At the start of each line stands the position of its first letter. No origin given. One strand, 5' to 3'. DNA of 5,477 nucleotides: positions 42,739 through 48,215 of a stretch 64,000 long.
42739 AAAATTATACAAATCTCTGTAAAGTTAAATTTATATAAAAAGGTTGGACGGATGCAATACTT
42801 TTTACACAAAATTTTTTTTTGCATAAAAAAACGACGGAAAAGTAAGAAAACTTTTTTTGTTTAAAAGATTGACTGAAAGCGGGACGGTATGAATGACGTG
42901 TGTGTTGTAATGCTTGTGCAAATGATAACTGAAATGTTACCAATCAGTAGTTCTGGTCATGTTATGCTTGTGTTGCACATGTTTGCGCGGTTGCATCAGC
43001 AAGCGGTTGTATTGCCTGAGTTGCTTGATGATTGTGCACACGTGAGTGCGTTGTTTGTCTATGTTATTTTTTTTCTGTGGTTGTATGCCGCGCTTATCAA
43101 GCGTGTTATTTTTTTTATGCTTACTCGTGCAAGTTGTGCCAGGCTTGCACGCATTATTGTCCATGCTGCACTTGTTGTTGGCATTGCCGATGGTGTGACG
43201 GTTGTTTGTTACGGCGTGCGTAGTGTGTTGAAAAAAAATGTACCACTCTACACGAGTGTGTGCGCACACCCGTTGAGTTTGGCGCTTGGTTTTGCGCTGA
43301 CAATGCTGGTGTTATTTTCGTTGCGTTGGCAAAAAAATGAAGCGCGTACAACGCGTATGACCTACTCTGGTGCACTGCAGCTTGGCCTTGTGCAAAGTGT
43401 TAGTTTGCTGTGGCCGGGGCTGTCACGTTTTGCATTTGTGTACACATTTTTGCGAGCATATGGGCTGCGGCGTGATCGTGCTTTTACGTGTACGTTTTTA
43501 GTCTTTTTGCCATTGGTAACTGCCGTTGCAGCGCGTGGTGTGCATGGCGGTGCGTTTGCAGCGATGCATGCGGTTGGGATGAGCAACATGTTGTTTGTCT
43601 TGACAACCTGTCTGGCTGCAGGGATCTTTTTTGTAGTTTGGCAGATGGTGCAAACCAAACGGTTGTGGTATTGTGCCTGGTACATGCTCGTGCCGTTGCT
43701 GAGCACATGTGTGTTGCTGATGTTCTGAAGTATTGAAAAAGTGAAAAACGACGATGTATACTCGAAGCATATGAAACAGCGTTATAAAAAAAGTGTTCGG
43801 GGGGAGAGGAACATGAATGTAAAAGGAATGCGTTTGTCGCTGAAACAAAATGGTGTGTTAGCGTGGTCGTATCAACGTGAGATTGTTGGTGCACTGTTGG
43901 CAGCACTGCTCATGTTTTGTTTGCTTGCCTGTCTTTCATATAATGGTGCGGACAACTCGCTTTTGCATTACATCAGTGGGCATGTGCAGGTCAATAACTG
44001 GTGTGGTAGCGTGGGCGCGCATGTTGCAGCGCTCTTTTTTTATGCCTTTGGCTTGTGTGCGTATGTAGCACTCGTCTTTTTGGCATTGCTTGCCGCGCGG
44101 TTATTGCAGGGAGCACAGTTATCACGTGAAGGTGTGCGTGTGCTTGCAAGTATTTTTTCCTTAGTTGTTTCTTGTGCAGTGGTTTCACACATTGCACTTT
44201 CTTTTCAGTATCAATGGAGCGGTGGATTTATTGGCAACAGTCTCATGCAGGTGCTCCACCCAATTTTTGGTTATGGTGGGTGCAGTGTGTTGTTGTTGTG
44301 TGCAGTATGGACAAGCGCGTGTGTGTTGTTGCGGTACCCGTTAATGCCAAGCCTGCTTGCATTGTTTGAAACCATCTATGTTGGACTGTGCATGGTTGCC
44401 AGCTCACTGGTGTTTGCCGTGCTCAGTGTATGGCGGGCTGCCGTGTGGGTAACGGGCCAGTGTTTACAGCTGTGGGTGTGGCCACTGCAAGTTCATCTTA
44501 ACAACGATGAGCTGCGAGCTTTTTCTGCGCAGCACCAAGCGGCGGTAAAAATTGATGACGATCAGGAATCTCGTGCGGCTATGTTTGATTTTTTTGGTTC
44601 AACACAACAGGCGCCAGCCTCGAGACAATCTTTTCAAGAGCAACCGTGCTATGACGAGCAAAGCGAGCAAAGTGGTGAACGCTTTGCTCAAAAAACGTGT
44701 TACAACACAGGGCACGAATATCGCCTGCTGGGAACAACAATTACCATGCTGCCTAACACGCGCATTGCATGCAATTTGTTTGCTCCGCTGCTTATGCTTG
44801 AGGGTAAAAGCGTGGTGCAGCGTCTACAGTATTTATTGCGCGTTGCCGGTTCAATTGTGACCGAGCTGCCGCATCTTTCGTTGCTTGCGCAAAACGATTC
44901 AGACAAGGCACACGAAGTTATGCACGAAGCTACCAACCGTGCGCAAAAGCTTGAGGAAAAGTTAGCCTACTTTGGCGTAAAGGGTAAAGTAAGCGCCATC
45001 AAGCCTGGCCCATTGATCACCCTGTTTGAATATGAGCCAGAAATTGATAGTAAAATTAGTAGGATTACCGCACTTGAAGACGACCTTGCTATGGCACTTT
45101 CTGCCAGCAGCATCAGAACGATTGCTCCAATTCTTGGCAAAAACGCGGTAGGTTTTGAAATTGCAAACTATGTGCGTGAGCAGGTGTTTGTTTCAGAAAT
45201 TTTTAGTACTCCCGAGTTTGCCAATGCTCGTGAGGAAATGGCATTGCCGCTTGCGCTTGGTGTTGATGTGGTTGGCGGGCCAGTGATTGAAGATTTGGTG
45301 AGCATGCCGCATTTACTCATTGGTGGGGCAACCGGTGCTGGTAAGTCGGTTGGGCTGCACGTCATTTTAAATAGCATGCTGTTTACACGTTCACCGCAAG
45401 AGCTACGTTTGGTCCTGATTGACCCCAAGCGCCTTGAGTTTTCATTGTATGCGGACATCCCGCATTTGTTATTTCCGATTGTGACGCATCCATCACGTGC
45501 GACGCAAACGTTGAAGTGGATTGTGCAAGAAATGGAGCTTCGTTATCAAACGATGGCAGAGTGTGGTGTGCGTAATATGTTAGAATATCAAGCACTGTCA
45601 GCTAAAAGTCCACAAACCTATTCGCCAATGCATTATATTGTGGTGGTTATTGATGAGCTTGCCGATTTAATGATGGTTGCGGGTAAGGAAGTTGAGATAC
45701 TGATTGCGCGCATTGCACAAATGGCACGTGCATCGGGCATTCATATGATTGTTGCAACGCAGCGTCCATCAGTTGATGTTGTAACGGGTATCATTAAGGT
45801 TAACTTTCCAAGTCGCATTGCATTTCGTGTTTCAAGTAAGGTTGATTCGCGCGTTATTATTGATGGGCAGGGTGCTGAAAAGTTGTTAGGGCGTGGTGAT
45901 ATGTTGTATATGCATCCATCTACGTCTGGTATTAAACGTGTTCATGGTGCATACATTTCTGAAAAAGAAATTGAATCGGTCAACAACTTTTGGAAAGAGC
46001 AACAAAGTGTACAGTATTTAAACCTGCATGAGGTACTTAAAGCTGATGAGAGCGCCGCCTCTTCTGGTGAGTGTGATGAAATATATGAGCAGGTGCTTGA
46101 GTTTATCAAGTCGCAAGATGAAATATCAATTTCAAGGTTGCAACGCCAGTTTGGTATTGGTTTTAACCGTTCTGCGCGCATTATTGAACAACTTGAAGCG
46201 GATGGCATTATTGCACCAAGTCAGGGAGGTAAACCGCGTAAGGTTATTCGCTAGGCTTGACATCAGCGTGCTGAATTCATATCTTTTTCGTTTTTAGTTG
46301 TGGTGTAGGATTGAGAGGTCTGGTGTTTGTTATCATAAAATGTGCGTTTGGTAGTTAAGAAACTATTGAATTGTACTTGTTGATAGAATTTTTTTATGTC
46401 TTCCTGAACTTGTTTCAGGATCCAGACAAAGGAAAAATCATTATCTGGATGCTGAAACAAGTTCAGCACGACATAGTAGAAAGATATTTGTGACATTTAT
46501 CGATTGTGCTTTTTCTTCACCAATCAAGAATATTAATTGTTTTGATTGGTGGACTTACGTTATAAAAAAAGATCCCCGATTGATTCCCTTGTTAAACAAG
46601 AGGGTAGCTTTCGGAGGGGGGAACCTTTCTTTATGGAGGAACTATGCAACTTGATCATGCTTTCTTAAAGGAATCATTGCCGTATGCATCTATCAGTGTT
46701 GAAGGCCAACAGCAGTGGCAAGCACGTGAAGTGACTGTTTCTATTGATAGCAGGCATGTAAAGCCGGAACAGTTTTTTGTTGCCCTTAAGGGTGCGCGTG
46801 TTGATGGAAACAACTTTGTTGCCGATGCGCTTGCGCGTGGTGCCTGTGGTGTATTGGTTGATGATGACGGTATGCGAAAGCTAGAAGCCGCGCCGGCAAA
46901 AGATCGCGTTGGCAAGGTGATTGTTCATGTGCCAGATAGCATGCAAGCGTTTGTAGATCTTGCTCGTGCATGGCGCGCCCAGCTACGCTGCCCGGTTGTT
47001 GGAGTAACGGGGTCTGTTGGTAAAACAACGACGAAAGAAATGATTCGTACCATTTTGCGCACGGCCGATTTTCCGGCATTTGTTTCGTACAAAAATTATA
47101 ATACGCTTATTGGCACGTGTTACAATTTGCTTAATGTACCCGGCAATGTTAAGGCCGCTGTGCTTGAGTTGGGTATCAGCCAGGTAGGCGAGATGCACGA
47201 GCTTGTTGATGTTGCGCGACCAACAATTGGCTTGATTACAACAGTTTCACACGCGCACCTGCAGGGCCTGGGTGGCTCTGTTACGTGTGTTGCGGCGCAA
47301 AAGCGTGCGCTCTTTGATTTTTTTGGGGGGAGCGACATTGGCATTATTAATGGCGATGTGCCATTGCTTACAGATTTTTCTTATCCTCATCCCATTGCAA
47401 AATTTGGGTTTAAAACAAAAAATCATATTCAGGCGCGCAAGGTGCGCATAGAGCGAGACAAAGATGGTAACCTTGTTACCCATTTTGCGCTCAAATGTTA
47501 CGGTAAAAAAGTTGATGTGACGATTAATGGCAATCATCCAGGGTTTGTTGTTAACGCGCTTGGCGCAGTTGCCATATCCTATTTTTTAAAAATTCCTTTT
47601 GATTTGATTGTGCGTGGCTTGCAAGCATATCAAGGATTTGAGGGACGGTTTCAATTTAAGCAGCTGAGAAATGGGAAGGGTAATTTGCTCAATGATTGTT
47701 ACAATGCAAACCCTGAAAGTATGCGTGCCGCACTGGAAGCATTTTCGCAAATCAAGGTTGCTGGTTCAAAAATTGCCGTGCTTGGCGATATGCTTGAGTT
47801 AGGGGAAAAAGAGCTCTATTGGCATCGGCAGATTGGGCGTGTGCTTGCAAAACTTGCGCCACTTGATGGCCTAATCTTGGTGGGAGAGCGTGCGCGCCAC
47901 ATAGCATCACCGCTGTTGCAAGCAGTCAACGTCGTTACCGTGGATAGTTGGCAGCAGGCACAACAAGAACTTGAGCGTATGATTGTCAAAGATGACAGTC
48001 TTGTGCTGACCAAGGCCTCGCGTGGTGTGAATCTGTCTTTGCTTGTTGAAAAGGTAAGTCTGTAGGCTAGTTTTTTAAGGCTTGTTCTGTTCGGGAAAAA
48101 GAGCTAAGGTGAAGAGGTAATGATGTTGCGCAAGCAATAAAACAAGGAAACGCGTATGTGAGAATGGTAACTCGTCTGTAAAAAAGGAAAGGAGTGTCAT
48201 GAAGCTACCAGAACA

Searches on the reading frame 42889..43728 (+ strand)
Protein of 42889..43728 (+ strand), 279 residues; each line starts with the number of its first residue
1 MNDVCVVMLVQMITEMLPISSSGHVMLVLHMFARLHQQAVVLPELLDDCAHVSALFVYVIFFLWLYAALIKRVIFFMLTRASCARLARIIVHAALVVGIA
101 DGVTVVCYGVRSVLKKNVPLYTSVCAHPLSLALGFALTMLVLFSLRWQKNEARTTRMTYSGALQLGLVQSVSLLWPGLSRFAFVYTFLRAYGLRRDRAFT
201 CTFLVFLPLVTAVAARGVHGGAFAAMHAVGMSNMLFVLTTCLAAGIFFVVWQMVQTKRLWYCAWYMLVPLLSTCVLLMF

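Call 78: search_protein_families(library=pfam, proteins=[window:42889-43728:+], max_evalue=0.0001)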
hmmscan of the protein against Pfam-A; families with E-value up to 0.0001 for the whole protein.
window:42889-43728:+ (279 aa): 1 family
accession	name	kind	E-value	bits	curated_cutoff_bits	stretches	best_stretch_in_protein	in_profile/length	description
PF02673.24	BacA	-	2e-22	80.6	33.4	1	7-268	4-253/257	Bacitracin resistance protein BacA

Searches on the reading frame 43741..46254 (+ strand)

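Call 13: search_protein_families(library=pfam, proteins=[window:43741-46254:+], max_evalue=0.00001)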
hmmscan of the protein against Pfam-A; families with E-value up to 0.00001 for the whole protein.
window:43741-46254:+ (837 aa): 4 families
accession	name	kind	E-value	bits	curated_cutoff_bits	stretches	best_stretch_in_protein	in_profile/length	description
PF01580.24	FtsK_SpoIIIE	-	9.8e-59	198.9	24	1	497-678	13-221/221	FtsK/SpoIIIE family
PF17854.6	FtsK_alpha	-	1.5e-26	93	22.9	1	376-476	1-101/101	FtsK alpha domain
PF13491.11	FtsK_4TM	-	7.5e-25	88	23.1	1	45-199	4-161/171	4TM region of DNA translocase FtsK/SpoIIIE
PF09397.16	FtsK_gamma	-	2.4e-22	78.8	30.6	1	777-836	2-61/63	Ftsk gamma domain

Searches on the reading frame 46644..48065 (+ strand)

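Call 78: search_protein_families(library=pfam, proteins=[window:46644-48065:+], max_evalue=0.0001)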
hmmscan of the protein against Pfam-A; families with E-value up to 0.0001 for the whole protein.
window:46644-48065:+ (473 aa): 3 families
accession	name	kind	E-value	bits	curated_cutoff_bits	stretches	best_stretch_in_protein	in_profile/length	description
PF08245.18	Mur_ligase_M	-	1.1e-28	101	24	1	121-311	1-199/200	Mur ligase middle domain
PF02875.26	Mur_ligase_C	-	4.1e-20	73.3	28.4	1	334-460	1-127/127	Mur ligase, glutamate ligase domain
PF01225.30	Mur_ligase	-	3.8e-09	37.2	21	1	32-110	5-94/95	Mur ligase family, catalytic domain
